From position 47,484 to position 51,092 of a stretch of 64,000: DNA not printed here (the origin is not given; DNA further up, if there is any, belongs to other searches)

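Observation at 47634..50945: Two full PilB/GspE secretion-ATPase modules fused into one 1103-aa polypeptide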

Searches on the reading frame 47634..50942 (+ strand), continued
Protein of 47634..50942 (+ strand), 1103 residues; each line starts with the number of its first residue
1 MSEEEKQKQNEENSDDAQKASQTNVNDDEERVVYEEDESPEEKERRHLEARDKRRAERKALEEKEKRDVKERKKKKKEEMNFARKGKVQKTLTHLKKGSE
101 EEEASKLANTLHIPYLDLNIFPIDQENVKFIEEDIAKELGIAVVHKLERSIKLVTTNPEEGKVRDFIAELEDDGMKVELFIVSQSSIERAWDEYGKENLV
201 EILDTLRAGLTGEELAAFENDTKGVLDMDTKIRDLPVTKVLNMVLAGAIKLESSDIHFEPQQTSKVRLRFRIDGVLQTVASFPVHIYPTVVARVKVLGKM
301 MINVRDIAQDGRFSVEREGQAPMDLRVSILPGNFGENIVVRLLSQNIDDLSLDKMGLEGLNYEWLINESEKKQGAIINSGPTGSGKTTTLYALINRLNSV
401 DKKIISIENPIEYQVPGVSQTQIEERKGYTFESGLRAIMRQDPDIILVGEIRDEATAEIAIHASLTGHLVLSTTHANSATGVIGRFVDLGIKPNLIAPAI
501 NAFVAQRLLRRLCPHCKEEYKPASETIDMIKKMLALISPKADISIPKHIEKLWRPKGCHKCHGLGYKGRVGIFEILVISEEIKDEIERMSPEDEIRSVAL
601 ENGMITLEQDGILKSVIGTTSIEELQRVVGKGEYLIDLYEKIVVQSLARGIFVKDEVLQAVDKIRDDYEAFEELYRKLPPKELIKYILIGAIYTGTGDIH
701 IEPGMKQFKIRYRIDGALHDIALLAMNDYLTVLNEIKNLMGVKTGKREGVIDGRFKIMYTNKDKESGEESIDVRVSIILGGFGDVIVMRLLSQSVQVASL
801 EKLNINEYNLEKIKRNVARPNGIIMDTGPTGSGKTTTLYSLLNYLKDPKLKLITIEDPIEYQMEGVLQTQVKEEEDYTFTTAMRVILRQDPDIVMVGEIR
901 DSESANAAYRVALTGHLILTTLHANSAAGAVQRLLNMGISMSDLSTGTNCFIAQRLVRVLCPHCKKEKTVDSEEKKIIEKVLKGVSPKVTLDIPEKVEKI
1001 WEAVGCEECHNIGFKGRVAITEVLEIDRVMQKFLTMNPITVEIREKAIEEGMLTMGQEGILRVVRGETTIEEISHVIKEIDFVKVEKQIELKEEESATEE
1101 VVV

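Call 11: find_homologous_proteins(query=window:47634-50942:+, max_evalue=1e-30)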
Query window:47634-50942:+ (1103 aa): 7998 proteins with E <= 1e-30 among 8000 candidates; the best 120 are listed.
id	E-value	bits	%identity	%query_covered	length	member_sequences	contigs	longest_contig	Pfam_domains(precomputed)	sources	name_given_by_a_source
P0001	0.0e+0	2408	100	100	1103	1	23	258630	PF05157.21,PF02492.26,PF00437.27,PF12775.14,PF13401.13,PF25199.2,PF04851.22,PF20720.4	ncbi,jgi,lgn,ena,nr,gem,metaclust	ncbi:type II/IV secretion system protein [bacterium]|jgi:type II secretory ATPase GspE/PulE/Tfp pilu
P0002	0.0e+0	2049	83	100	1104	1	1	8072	PF05157.21,PF00437.27,PF12775.14,PF00004.36,PF13401.13,PF25199.2,PF04851.22,PF20720.4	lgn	-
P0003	0.0e+0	2049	84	99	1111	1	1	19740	PF05157.21,PF00437.27,PF00004.36,PF13401.13,PF25199.2,PF04851.22,PF20720.4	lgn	-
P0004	0.0e+0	2030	82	99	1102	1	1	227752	PF05157.21,PF02492.26,PF00437.27,PF12775.14,PF13401.13,PF25199.2,PF04851.22,PF20720.4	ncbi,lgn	-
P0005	0.0e+0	2014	82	99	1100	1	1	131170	PF02492.26,PF00437.27,PF12775.14,PF13401.13,PF25199.2,PF04851.22,PF20720.4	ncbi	-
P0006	0.0e+0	2011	81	99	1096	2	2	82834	PF05157.21,PF00437.27,PF12775.14,PF00004.36,PF13401.13,PF25199.2,PF04851.22,PF20720.4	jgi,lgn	-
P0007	0.0e+0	1995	81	99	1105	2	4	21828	PF05157.21,PF00437.27,PF12775.14,PF00004.36,PF13401.13,PF25199.2,PF04851.22,PF20720.4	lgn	-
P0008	0.0e+0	1971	81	99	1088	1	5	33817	PF05157.21,PF00437.27,PF12775.14,PF00004.36,PF13401.13,PF25199.2,PF04851.22,PF20720.4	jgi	jgi:type II secretory ATPase GspE/PulE/Tfp pilus assembly ATPase PilB-like protein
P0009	0.0e+0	1552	47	92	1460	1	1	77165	PF13173.13,PF00270.36,PF16796.12,PF13662.13,PF13604.13,PF00485.25,PF13671.13,PF00004.36,PF13401.13,PF13238.13,PF07728.21,PF04851.22,PF13191.13,PF03205.21,PF02492.26,PF01580.25,PF25199.2,PF03266.22,PF00437.27,PF13245.13,PF13555.13,PF14532.13,PF01637.25,PF03215.22,PF05157.21,PF01935.24,PF00005.34,PF12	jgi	-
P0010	0.0e+0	1507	64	93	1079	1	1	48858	PF13173.13,PF05157.21,PF00437.27,PF13555.13,PF13401.13,PF25199.2,PF20720.4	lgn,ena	-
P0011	0.0e+0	1507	64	91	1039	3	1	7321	PF13173.13,PF05157.21,PF02492.26,PF00270.36,PF00437.27,PF00004.36,PF13401.13,PF01637.25,PF25199.2,PF04851.22,PF20720.4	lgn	-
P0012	0.0e+0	1502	64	92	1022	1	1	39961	PF13173.13,PF00437.27,PF00004.36,PF13401.13,PF03215.22,PF04851.22,PF05157.21,PF02492.26,PF00005.34,PF12775.14,PF25199.2,PF20720.4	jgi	-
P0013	0.0e+0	1500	65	91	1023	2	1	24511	PF05157.21,PF00437.27,PF00005.34,PF00004.36,PF13401.13,PF25199.2,PF20720.4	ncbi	-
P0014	0.0e+0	1474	64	92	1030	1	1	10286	PF05157.21,PF00437.27,PF13555.13,PF13401.13,PF25199.2,PF04851.22,PF20720.4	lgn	-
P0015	0.0e+0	1438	62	91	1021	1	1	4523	PF13173.13,PF05157.21,PF00437.27,PF13604.13,PF13401.13,PF25199.2,PF04851.22,PF20720.4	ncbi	-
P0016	0.0e+0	1434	62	91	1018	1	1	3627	PF13173.13,PF05157.21,PF02492.26,PF16796.12,PF00437.27,PF13604.13,PF12775.14,PF13401.13,PF25199.2,PF04851.22,PF20720.4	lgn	-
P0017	0.0e+0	1427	60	92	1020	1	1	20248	PF13173.13,PF05157.21,PF00437.27,PF25199.2,PF04851.22,PF20720.4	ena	-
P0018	0.0e+0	1396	60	91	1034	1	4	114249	PF05157.21,PF00437.27,PF13401.13,PF25199.2,PF04851.22,PF20720.4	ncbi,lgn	-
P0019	0.0e+0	1384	59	92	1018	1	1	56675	PF13173.13,PF00437.27,PF01935.24,PF00004.36,PF13401.13,PF25199.2,PF04851.22,PF20720.4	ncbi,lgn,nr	ncbi:MAG: GspE/PulE family protein [Patescibacteria group bacterium]|nr:GspE/PulE family protein [Pa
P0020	0.0e+0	1362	55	97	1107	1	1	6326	PF13173.13,PF05157.21,PF00437.27,PF24883.3,PF00005.34,PF12775.14,PF00004.36,PF13401.13,PF25199.2,PF04851.22,PF20720.4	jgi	jgi:type II secretory ATPase GspE/PulE/Tfp pilus assembly ATPase PilB-like protein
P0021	0.0e+0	1354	57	91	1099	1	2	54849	PF13173.13,PF05157.21,PF00437.27,PF24883.3,PF00005.34,PF12775.14,PF00004.36,PF13401.13,PF25199.2,PF04851.22,PF20720.4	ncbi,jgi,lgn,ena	-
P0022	0.0e+0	1337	58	90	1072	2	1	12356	PF13173.13,PF05157.21,PF00437.27,PF13401.13,PF25199.2,PF04851.22,PF20720.4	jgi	-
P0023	0.0e+0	1330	57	93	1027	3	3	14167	PF13173.13,PF02492.26,PF00437.27,PF13604.13,PF13401.13,PF01637.25,PF25199.2,PF04851.22,PF20720.4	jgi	jgi:type IV pilus assembly protein PilB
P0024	0.0e+0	1325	57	90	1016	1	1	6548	PF13173.13,PF02492.26,PF00437.27,PF12775.14,PF13401.13,PF25199.2,PF04851.22,PF20720.4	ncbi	-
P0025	0.0e+0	1323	57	90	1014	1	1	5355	PF05157.21,PF00437.27,PF12775.14,PF13555.13,PF13401.13,PF25199.2,PF04851.22,PF20720.4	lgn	-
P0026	0.0e+0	1321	57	90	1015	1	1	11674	PF05157.21,PF00437.27,PF00005.34,PF12775.14,PF13555.13,PF13401.13,PF25199.2,PF04851.22,PF20720.4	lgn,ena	-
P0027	0.0e+0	1317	58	91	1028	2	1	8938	PF05157.21,PF00437.27,PF13401.13,PF25199.2,PF20720.4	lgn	-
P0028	0.0e+0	1317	57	90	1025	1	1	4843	PF13173.13,PF02492.26,PF00437.27,PF12775.14,PF00004.36,PF13401.13,PF25199.2,PF04851.22,PF20720.4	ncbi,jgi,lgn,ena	-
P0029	0.0e+0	1315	57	91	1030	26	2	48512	PF05157.21,PF00437.27,PF25199.2,PF20720.4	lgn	-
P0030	0.0e+0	1315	58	91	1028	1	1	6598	PF05157.21,PF00437.27,PF13401.13,PF25199.2,PF20720.4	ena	-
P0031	0.0e+0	1313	56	90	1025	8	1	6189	PF13173.13,PF00437.27,PF12775.14,PF13401.13,PF25199.2,PF04851.22,PF20720.4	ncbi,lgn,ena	-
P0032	0.0e+0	1313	57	91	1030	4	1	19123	PF13173.13,PF05157.21,PF00437.27,PF12775.14,PF00004.36,PF13401.13,PF03215.22,PF25199.2,PF04851.22,PF20720.4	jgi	jgi:type IV pilus assembly protein PilB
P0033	0.0e+0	1313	57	90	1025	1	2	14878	PF13173.13,PF02492.26,PF00437.27,PF12775.14,PF00004.36,PF13401.13,PF25199.2,PF04851.22,PF20720.4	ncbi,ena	-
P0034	0.0e+0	1311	57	90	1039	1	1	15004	PF13173.13,PF00437.27,PF12775.14,PF00004.36,PF13401.13,PF25199.2,PF04851.22,PF20720.4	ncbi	-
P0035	0.0e+0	1311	57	90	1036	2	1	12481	PF13173.13,PF02492.26,PF00437.27,PF12775.14,PF13401.13,PF25199.2,PF04851.22,PF20720.4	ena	-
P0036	0.0e+0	1309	57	90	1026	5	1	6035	PF13173.13,PF00437.27,PF12775.14,PF13401.13,PF25199.2,PF04851.22,PF20720.4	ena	-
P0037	0.0e+0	1309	57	90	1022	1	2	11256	PF13173.13,PF05157.21,PF00437.27,PF00005.34,PF12775.14,PF00004.36,PF13401.13,PF25199.2,PF04851.22,PF20720.4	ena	-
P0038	0.0e+0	1308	57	91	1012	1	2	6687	PF13173.13,PF05157.21,PF13086.13,PF00437.27,PF00005.34,PF12775.14,PF13401.13,PF25199.2,PF04851.22,PF20720.4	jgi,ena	-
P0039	0.0e+0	1304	57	90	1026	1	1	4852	PF13173.13,PF02492.26,PF00437.27,PF12775.14,PF00004.36,PF13401.13,PF25199.2,PF04851.22,PF20720.4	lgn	-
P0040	0.0e+0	1301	57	90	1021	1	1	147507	PF13173.13,PF00437.27,PF00005.34,PF12775.14,PF13555.13,PF00004.36,PF13401.13,PF25199.2,PF04851.22,PF20720.4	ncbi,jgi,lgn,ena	-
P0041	0.0e+0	1300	57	90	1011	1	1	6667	PF05157.21,PF00437.27,PF13401.13,PF25199.2,PF04851.22,PF20720.4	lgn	-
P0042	0.0e+0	1300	56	91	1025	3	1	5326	PF13173.13,PF00437.27,PF12775.14,PF13401.13,PF25199.2,PF04851.22,PF20720.4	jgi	-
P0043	0.0e+0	1300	58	90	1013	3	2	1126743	PF05157.21,PF07724.21,PF00437.27,PF00005.34,PF12775.14,PF13555.13,PF13401.13,PF25199.2,PF04851.22,PF20720.4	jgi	jgi:type IV pilus assembly protein PilB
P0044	0.0e+0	1298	55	92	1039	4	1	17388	PF13173.13,PF05157.21,PF00437.27,PF13604.13,PF12775.14,PF13555.13,PF13401.13,PF25199.2,PF04851.22,PF20720.4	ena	-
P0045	0.0e+0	1297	56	91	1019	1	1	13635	PF05157.21,PF00437.27,PF12775.14,PF00004.36,PF13401.13,PF25199.2,PF04851.22,PF20720.4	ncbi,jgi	-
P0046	0.0e+0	1296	57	90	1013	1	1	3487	PF05157.21,PF00437.27,PF00005.34,PF12775.14,PF13401.13,PF25199.2,PF04851.22,PF20720.4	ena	-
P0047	0.0e+0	1285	56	91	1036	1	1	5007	PF05157.21,PF00437.27,PF25199.2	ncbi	-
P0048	0.0e+0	1285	56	92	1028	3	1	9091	PF13173.13,PF02492.26,PF00437.27,PF00005.34,PF12775.14,PF00004.36,PF13401.13,PF25199.2,PF04851.22,PF20720.4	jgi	-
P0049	0.0e+0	1277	55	91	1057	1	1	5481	PF05157.21,PF06414.19,PF00437.27,PF12775.14,PF13401.13,PF25199.2,PF04851.22,PF20720.4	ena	-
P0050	0.0e+0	1256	55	90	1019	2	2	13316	PF13173.13,PF05157.21,PF07724.21,PF00437.27,PF13401.13,PF25199.2,PF04851.22,PF20720.4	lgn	-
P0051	0.0e+0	1255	56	89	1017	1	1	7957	PF13173.13,PF02492.26,PF00437.27,PF00005.34,PF12775.14,PF00004.36,PF13401.13,PF25199.2,PF04851.22,PF20720.4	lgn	-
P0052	0.0e+0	1254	55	91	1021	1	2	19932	PF13173.13,PF13086.13,PF00437.27,PF13604.13,PF13245.13,PF13555.13,PF13401.13,PF01637.25,PF04851.22,PF05157.21,PF02492.26,PF24883.3,PF00005.34,PF12775.14,PF00910.29,PF25199.2,PF20720.4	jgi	-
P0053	0.0e+0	1253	56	88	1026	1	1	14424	PF13173.13,PF00437.27,PF13604.13,PF13245.13,PF13555.13,PF00004.36,PF13401.13,PF04851.22,PF05157.21,PF07724.21,PF00005.34,PF25199.2,PF20720.4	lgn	-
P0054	0.0e+0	1239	55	89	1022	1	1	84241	PF13173.13,PF13086.13,PF00437.27,PF00004.36,PF13401.13,PF01637.25,PF04851.22,PF02492.26,PF24883.3,PF00005.34,PF12775.14,PF25199.2,PF20720.4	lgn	-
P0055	0.0e+0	1238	54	91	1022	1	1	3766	PF13173.13,PF00437.27,PF00005.34,PF12775.14,PF00004.36,PF13401.13,PF25199.2,PF04851.22,PF20720.4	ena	-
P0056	0.0e+0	1238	54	91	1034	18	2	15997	PF13173.13,PF05157.21,PF02492.26,PF00437.27,PF12775.14,PF13401.13,PF25199.2,PF04851.22,PF20720.4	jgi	jgi:type II secretory ATPase GspE/PulE/Tfp pilus assembly ATPase PilB-like protein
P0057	0.0e+0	1236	55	91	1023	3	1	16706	PF13173.13,PF05157.21,PF02492.26,PF00437.27,PF00005.34,PF12775.14,PF13401.13,PF25199.2,PF04851.22,PF20720.4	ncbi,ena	-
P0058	0.0e+0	1235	55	88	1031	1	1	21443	PF13173.13,PF05157.21,PF00437.27,PF13604.13,PF00005.34,PF13245.13,PF13555.13,PF13401.13,PF25199.2,PF04851.22,PF20720.4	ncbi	-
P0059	0.0e+0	1232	54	91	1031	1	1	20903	PF13173.13,PF00437.27,PF13604.13,PF13245.13,PF13555.13,PF00004.36,PF13401.13,PF04851.22,PF05157.21,PF07724.21,PF00005.34,PF25199.2,PF20720.4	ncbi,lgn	-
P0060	0.0e+0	1224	54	91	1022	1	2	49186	PF13173.13,PF13086.13,PF00437.27,PF00004.36,PF13401.13,PF04851.22,PF13191.13,PF02492.26,PF07724.21,PF12775.14,PF25199.2,PF20720.4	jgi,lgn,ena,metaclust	metaclust:\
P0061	0.0e+0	1222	55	89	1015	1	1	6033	PF13173.13,PF05157.21,PF02492.26,PF00437.27,PF00004.36,PF13401.13,PF25199.2,PF04851.22,PF20720.4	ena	-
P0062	0.0e+0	1215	54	91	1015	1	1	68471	PF13173.13,PF05157.21,PF02492.26,PF00437.27,PF12775.14,PF13245.13,PF00004.36,PF13401.13,PF25199.2,PF04851.22,PF20720.4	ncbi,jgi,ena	-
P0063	0.0e+0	1207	55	90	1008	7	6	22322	PF05157.21,PF13086.13,PF16796.12,PF00437.27,PF13401.13,PF25199.2,PF04851.22,PF20720.4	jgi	jgi:type II secretory ATPase GspE/PulE/Tfp pilus assembly ATPase PilB-like protein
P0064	0.0e+0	1207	54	89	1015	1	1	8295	PF13173.13,PF00437.27,PF00485.25,PF13245.13,PF00004.36,PF13401.13,PF04851.22,PF05157.21,PF02492.26,PF00005.34,PF25199.2,PF20720.4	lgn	-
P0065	0.0e+0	1205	55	88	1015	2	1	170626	PF13173.13,PF05157.21,PF02492.26,PF00437.27,PF00005.34,PF12775.14,PF13401.13,PF25199.2,PF04851.22,PF20720.4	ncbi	-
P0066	0.0e+0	1201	54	89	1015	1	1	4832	PF13173.13,PF05157.21,PF02492.26,PF00437.27,PF00005.34,PF13245.13,PF00004.36,PF13401.13,PF25199.2,PF04851.22,PF20720.4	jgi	-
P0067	0.0e+0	1193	54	90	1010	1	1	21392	PF13173.13,PF05157.21,PF13086.13,PF02492.26,PF00437.27,PF12775.14,PF13401.13,PF25199.2,PF04851.22,PF20720.4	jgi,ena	-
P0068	0.0e+0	1193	55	89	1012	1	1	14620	PF13173.13,PF05157.21,PF00437.27,PF13401.13,PF25199.2,PF04851.22,PF20720.4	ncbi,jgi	-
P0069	0.0e+0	1187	54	90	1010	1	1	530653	PF05157.21,PF13086.13,PF00437.27,PF13401.13,PF25199.2,PF04851.22,PF20720.4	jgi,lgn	-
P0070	0.0e+0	1186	55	89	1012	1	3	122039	PF05157.21,PF13086.13,PF00437.27,PF13401.13,PF25199.2,PF04851.22,PF20720.4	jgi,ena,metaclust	metaclust:\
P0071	0.0e+0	1186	54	91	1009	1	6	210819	PF13173.13,PF02492.26,PF00437.27,PF00005.34,PF12775.14,PF13401.13,PF01637.25,PF25199.2,PF04851.22,PF20720.4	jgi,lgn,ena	-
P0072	0.0e+0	1183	61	76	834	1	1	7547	PF13173.13,PF00437.27,PF12775.14,PF00004.36,PF13401.13,PF25199.2,PF04851.22,PF20720.4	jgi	-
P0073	0.0e+0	1176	54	87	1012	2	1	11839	PF13173.13,PF05157.21,PF00437.27,PF00004.36,PF13401.13,PF25199.2,PF04851.22,PF20720.4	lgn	-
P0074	0.0e+0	1175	53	89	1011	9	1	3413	PF05157.21,PF00437.27,PF00005.34,PF13401.13,PF25199.2,PF04851.22,PF20720.4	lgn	-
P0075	0.0e+0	1173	53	90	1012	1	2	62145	PF05157.21,PF02492.26,PF00437.27,PF13401.13,PF25199.2,PF04851.22,PF20720.4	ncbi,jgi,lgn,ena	-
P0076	0.0e+0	1164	52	91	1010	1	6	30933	PF13173.13,PF05157.21,PF13086.13,PF00437.27,PF13401.13,PF25199.2,PF04851.22,PF20720.4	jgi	jgi:type IV pilus assembly protein PilB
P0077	0.0e+0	1159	52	90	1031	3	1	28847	PF13173.13,PF13086.13,PF00437.27,PF13604.13,PF13555.13,PF00004.36,PF13401.13,PF01637.25,PF04851.22,PF13191.13,PF03205.21,PF05157.21,PF00005.34,PF12775.14,PF25199.2,PF20720.4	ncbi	-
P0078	0.0e+0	1158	53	89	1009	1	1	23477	PF05157.21,PF13086.13,PF02492.26,PF00437.27,PF13401.13,PF25199.2,PF20720.4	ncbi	-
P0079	0.0e+0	1157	52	90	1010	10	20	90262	PF05157.21,PF00437.27,PF13401.13,PF25199.2,PF04851.22,PF20720.4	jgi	jgi:type IV pilus assembly protein PilB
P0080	0.0e+0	1157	53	89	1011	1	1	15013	PF13173.13,PF05157.21,PF00437.27,PF00004.36,PF13401.13,PF25199.2,PF04851.22,PF20720.4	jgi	-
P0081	0.0e+0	1146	56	81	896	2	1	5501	PF13173.13,PF13086.13,PF00437.27,PF13245.13,PF00004.36,PF13401.13,PF01637.25,PF04851.22,PF02492.26,PF00005.34,PF12775.14,PF25199.2,PF20720.4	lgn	-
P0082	0.0e+0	1142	51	91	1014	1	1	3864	PF13173.13,PF05157.21,PF00437.27,PF13604.13,PF12775.14,PF13555.13,PF00004.36,PF13401.13,PF25199.2,PF04851.22,PF20720.4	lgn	-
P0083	0.0e+0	1137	51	91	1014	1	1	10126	PF13173.13,PF00437.27,PF13604.13,PF13555.13,PF00004.36,PF13401.13,PF01637.25,PF04851.22,PF05157.21,PF00005.34,PF12775.14,PF25199.2,PF20720.4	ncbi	-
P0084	0.0e+0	1136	51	91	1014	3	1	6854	PF13173.13,PF05157.21,PF00437.27,PF13604.13,PF12775.14,PF13555.13,PF00004.36,PF13401.13,PF25199.2,PF04851.22,PF20720.4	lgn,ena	-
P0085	0.0e+0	1135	51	90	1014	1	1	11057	PF13173.13,PF13086.13,PF00437.27,PF13604.13,PF13555.13,PF00004.36,PF13401.13,PF04851.22,PF03205.21,PF05157.21,PF02492.26,PF00005.34,PF12775.14,PF25199.2,PF20720.4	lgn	-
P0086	0.0e+0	1134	52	91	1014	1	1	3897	PF13173.13,PF05157.21,PF00437.27,PF13604.13,PF12775.14,PF13555.13,PF00004.36,PF13401.13,PF25199.2,PF04851.22,PF20720.4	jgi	-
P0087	0.0e+0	1132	51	91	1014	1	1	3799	PF13173.13,PF05157.21,PF00437.27,PF13604.13,PF12775.14,PF13555.13,PF00004.36,PF13401.13,PF25199.2,PF04851.22,PF20720.4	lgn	-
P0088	0.0e+0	1132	51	91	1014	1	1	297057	PF13173.13,PF05157.21,PF00437.27,PF13604.13,PF00005.34,PF13555.13,PF00004.36,PF13401.13,PF25199.2,PF04851.22,PF20720.4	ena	-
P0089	0.0e+0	1132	52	91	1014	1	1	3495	PF13173.13,PF05157.21,PF00437.27,PF13604.13,PF12775.14,PF13555.13,PF00004.36,PF13401.13,PF25199.2,PF04851.22,PF20720.4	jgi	-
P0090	0.0e+0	1132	51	90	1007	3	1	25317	PF13173.13,PF13086.13,PF00437.27,PF13604.13,PF13555.13,PF00004.36,PF13401.13,PF04851.22,PF05157.21,PF00005.34,PF12775.14,PF25199.2,PF20720.4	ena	-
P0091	0.0e+0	1130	51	91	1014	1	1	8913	PF13173.13,PF05157.21,PF00437.27,PF13604.13,PF12775.14,PF13555.13,PF00004.36,PF13401.13,PF25199.2,PF04851.22,PF20720.4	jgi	-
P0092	0.0e+0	1129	51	91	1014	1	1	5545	PF13173.13,PF05157.21,PF00437.27,PF12775.14,PF13555.13,PF13401.13,PF25199.2,PF04851.22,PF20720.4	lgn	-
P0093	0.0e+0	1129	51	91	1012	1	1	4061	PF13173.13,PF05157.21,PF00437.27,PF13604.13,PF12775.14,PF13555.13,PF00004.36,PF13401.13,PF25199.2,PF04851.22,PF20720.4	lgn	-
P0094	0.0e+0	1128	51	91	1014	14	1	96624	PF13173.13,PF05157.21,PF00437.27,PF13604.13,PF12775.14,PF13555.13,PF00004.36,PF13401.13,PF25199.2,PF04851.22,PF20720.4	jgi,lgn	jgi:type II secretory ATPase GspE/PulE/Tfp pilus assembly ATPase PilB-like protein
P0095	0.0e+0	1128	52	90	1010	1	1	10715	PF13173.13,PF13086.13,PF00437.27,PF13604.13,PF13245.13,PF00004.36,PF13401.13,PF01637.25,PF04851.22,PF13191.13,PF02492.26,PF24883.3,PF00005.34,PF12775.14,PF25199.2,PF20720.4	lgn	-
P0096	0.0e+0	1128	51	91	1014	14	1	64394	PF13173.13,PF05157.21,PF00437.27,PF13604.13,PF12775.14,PF13555.13,PF00004.36,PF13401.13,PF25199.2,PF04851.22,PF20720.4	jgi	jgi:type II secretory ATPase GspE/PulE/Tfp pilus assembly ATPase PilB-like protein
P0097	0.0e+0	1128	51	91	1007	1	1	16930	PF13173.13,PF13086.13,PF00437.27,PF13604.13,PF13555.13,PF00004.36,PF13401.13,PF04851.22,PF13191.13,PF05157.21,PF02492.26,PF00005.34,PF12775.14,PF25199.2,PF20720.4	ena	-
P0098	0.0e+0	1127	51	91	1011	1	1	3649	PF13173.13,PF00437.27,PF13604.13,PF13555.13,PF00004.36,PF13401.13,PF01637.25,PF04851.22,PF05157.21,PF02492.26,PF00005.34,PF12775.14,PF25199.2,PF20720.4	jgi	jgi:type II secretory ATPase GspE/PulE/Tfp pilus assembly ATPase PilB-like protein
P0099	0.0e+0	1127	50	92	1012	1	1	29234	PF13173.13,PF00437.27,PF13604.13,PF13555.13,PF00004.36,PF13401.13,PF01637.25,PF04851.22,PF05157.21,PF00005.34,PF12775.14,PF25199.2,PF20720.4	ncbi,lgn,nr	ncbi:MAG: GspE/PulE family protein [Candidatus Moranbacteria bacterium]|nr:GspE/PulE family protein 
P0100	0.0e+0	1127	51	91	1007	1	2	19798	PF13173.13,PF00437.27,PF13245.13,PF13555.13,PF00004.36,PF13401.13,PF01637.25,PF04851.22,PF13191.13,PF02492.26,PF00005.34,PF12775.14,PF25199.2,PF20720.4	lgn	-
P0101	0.0e+0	1127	51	90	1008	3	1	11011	PF13173.13,PF00437.27,PF13604.13,PF13555.13,PF00004.36,PF13401.13,PF01637.25,PF04851.22,PF13191.13,PF03205.21,PF05157.21,PF02492.26,PF00005.34,PF12775.14,PF25199.2,PF20720.4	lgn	-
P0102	0.0e+0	1126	52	90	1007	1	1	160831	PF13173.13,PF00437.27,PF13555.13,PF13401.13,PF01637.25,PF03215.22,PF04851.22,PF13191.13,PF05157.21,PF00005.34,PF12775.14,PF25199.2,PF20720.4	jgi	jgi:type IV pilus assembly protein PilB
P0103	0.0e+0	1125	51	90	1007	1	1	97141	PF13173.13,PF13086.13,PF00437.27,PF13604.13,PF12775.14,PF13555.13,PF13401.13,PF01637.25,PF25199.2,PF04851.22,PF20720.4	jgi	jgi:type IV pilus assembly protein PilB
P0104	0.0e+0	1124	50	91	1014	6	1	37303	PF13173.13,PF00437.27,PF13604.13,PF13555.13,PF00004.36,PF13401.13,PF01637.25,PF04851.22,PF05157.21,PF00005.34,PF12775.14,PF25199.2,PF20720.4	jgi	jgi:type II secretory ATPase GspE/PulE/Tfp pilus assembly ATPase PilB-like protein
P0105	0.0e+0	1124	50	91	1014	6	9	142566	PF13173.13,PF00437.27,PF13604.13,PF13555.13,PF00004.36,PF13401.13,PF01637.25,PF04851.22,PF05157.21,PF00005.34,PF12775.14,PF25199.2,PF20720.4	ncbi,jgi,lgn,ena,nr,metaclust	ncbi:MAG: hypothetical protein A2359_00025 [Candidatus Moranbacteria bacterium RIFOXYB1_FULL_43_19]|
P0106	0.0e+0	1124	50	91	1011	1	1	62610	PF13173.13,PF00437.27,PF13604.13,PF13555.13,PF00004.36,PF13401.13,PF01637.25,PF04851.22,PF05157.21,PF02492.26,PF00005.34,PF12775.14,PF25199.2,PF20720.4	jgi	jgi:type II secretory ATPase GspE/PulE/Tfp pilus assembly ATPase PilB-like protein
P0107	0.0e+0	1124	51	91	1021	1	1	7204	PF13173.13,PF00437.27,PF13604.13,PF13555.13,PF13401.13,PF04851.22,PF13191.13,PF05157.21,PF00005.34,PF12775.14,PF25199.2,PF20720.4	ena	-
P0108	0.0e+0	1124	51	91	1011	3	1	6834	PF13173.13,PF00437.27,PF13604.13,PF13555.13,PF00004.36,PF13401.13,PF01637.25,PF04851.22,PF05157.21,PF00005.34,PF12775.14,PF25199.2,PF20720.4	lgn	-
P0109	0.0e+0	1123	51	91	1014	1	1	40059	PF13173.13,PF05157.21,PF00437.27,PF13604.13,PF12775.14,PF13555.13,PF00004.36,PF13401.13,PF25199.2,PF04851.22,PF20720.4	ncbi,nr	ncbi:MAG TPA: GspE/PulE family protein [Candidatus Bathyarchaeia archaeon]|nr:GspE/PulE family prote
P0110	0.0e+0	1123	51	91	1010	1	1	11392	PF13173.13,PF13086.13,PF00437.27,PF13604.13,PF13245.13,PF13555.13,PF00004.36,PF13401.13,PF01637.25,PF04851.22,PF03205.21,PF05157.21,PF00005.34,PF12775.14,PF25199.2,PF20720.4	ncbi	-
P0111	0.0e+0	1121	51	91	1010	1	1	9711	PF13173.13,PF00437.27,PF13662.13,PF13604.13,PF13245.13,PF13555.13,PF13401.13,PF01637.25,PF04851.22,PF13191.13,PF05157.21,PF00005.34,PF12775.14,PF25199.2,PF20720.4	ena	-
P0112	0.0e+0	1120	51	91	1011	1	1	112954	PF13173.13,PF00437.27,PF13604.13,PF13245.13,PF13555.13,PF00004.36,PF13401.13,PF04851.22,PF05157.21,PF12775.14,PF25199.2,PF20720.4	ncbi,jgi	ncbi:MAG: GspE/PulE family protein [Parcubacteria group bacterium]|jgi:type IV pilus assembly protei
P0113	0.0e+0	1120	51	90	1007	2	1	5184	PF13173.13,PF05157.21,PF00437.27,PF00005.34,PF12775.14,PF13555.13,PF13401.13,PF03215.22,PF25199.2,PF04851.22,PF20720.4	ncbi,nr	ncbi:MAG: GspE/PulE family protein [bacterium]|nr:GspE/PulE family protein [bacterium]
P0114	0.0e+0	1120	50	91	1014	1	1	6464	PF13173.13,PF00437.27,PF13604.13,PF13555.13,PF13401.13,PF01637.25,PF04851.22,PF05157.21,PF00005.34,PF12775.14,PF25199.2,PF20720.4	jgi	-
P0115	0.0e+0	1119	51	90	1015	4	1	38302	PF13173.13,PF13086.13,PF03266.22,PF00437.27,PF13604.13,PF13245.13,PF00004.36,PF13401.13,PF01637.25,PF04851.22,PF13191.13,PF02492.26,PF24883.3,PF00005.34,PF12775.14,PF25199.2,PF20720.4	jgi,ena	-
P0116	0.0e+0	1118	52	88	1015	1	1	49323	PF13173.13,PF00437.27,PF13604.13,PF13245.13,PF13555.13,PF00004.36,PF13401.13,PF01637.25,PF04851.22,PF13191.13,PF02492.26,PF00005.34,PF12775.14,PF25199.2,PF20720.4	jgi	jgi:type II secretory ATPase GspE/PulE/Tfp pilus assembly ATPase PilB-like protein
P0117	0.0e+0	1118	51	91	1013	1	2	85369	PF13173.13,PF00437.27,PF13555.13,PF00004.36,PF13401.13,PF01637.25,PF04851.22,PF13191.13,PF05157.21,PF00005.34,PF12775.14,PF25199.2,PF20720.4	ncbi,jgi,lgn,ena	ncbi:MAG: GspE/PulE family protein [Parcubacteria group bacterium]|jgi:type II secretory ATPase GspE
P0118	0.0e+0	1117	51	91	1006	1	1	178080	PF13173.13,PF00437.27,PF13604.13,PF13555.13,PF00004.36,PF13401.13,PF01637.25,PF04851.22,PF00005.34,PF12775.14,PF25199.2,PF20720.4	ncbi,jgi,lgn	-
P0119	0.0e+0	1117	50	91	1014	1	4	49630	PF13173.13,PF05157.21,PF00437.27,PF13604.13,PF12775.14,PF13555.13,PF13401.13,PF25199.2,PF04851.22,PF20720.4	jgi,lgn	-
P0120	0.0e+0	1117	51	91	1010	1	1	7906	PF13173.13,PF16796.12,PF00437.27,PF13604.13,PF13245.13,PF13555.13,PF13401.13,PF04851.22,PF05157.21,PF00005.34,PF12775.14,PF25199.2,PF20720.4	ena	-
